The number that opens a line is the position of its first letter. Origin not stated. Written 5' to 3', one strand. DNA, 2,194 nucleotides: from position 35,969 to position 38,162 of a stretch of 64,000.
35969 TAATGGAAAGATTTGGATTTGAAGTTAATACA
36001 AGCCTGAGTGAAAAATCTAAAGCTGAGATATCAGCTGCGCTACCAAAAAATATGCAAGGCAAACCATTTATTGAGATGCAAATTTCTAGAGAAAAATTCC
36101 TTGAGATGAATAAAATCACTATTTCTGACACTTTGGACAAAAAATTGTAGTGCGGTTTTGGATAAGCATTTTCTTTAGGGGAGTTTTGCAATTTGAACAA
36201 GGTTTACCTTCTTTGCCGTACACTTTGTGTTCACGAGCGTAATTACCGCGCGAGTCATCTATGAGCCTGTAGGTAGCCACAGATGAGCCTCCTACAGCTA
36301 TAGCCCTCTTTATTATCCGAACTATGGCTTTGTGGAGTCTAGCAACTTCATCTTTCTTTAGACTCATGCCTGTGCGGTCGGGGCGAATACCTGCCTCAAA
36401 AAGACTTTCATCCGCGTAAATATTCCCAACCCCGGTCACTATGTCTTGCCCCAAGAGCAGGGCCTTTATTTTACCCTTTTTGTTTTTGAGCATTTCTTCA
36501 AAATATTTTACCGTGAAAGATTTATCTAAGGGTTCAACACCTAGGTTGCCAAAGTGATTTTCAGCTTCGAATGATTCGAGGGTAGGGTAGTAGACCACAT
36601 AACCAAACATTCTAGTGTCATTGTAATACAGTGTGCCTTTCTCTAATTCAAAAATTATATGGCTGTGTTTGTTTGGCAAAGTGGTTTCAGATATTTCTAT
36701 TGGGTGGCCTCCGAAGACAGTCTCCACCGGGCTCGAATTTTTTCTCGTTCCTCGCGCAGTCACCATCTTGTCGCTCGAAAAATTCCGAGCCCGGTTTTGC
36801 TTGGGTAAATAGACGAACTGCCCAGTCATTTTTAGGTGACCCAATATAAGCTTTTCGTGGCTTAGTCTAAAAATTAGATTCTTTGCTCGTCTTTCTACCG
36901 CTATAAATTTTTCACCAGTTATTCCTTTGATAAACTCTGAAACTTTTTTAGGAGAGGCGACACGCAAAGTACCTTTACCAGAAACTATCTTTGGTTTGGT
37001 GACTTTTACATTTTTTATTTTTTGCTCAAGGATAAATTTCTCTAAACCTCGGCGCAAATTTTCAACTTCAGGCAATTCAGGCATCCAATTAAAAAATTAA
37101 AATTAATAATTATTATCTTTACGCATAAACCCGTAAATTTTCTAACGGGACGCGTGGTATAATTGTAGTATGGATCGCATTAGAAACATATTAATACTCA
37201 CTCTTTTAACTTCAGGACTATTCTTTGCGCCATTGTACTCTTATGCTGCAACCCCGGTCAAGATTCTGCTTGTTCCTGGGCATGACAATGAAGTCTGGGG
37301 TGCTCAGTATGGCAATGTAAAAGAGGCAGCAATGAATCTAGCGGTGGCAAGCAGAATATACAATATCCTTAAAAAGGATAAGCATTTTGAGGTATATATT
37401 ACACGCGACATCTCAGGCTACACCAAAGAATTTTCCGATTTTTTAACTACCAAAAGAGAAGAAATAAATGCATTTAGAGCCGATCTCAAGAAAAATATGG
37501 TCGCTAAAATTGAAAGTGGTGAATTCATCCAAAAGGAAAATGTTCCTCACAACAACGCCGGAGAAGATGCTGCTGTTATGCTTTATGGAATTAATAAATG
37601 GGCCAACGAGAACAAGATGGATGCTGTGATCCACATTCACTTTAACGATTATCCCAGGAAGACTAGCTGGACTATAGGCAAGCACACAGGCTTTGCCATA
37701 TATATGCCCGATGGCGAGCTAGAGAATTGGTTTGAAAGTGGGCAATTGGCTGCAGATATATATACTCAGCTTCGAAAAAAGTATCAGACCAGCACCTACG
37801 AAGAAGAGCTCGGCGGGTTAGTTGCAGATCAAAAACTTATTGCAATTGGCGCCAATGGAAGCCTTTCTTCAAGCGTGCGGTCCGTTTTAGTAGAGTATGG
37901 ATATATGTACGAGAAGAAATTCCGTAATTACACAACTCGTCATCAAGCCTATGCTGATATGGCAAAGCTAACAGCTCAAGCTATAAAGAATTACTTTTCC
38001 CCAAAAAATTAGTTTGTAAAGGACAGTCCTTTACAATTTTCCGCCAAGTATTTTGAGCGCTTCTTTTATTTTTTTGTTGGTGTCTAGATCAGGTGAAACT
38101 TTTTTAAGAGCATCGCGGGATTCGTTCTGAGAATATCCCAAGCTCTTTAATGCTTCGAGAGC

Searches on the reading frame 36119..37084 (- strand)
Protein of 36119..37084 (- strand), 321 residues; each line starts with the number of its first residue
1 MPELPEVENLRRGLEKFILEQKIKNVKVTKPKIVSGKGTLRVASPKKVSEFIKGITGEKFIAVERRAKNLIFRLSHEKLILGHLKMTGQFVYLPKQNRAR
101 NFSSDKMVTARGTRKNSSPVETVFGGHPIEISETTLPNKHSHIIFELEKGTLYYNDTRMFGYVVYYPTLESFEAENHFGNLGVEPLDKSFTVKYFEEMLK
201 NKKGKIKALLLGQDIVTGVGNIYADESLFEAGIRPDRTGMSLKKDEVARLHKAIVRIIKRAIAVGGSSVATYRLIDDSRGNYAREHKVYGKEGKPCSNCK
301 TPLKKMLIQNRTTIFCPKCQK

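Call 86: search_protein_families(library=pfam, proteins=[window:36119-37084:-], max_evalue=0.00001)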
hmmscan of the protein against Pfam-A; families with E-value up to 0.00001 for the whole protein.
window:36119-37084:- (321 aa): 2 families
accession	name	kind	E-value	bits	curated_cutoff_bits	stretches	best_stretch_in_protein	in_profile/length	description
PF06831.19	H2TH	-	9e-30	103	34.7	1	181-271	1-91/93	Formamidopyrimidine-DNA glycosylase H2TH domain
PF01149.29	Fapy_DNA_glyco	-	1.1e-27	97.4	25.5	1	1-163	1-117/117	Formamidopyrimidine-DNA glycosylase N-terminal domain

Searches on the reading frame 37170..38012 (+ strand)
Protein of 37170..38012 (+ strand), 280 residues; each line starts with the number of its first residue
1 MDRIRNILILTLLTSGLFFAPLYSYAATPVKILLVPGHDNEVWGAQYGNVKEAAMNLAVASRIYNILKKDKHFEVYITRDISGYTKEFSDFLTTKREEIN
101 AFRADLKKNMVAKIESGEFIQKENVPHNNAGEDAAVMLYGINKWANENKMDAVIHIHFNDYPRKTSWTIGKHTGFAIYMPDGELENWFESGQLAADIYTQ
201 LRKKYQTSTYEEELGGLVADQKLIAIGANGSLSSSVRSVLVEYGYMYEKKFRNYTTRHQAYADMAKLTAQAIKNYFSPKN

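Call 87: search_protein_families(library=pfam, proteins=[window:37170-38012:+], max_evalue=0.00001)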
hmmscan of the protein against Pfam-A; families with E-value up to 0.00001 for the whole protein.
window:37170-38012:+ (280 aa): 1 family
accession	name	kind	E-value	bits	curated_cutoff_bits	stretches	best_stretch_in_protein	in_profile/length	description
PF01520.23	Amidase_3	-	6.8e-17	62.5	27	1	32-274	1-174/174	N-acetylmuramoyl-L-alanine amidase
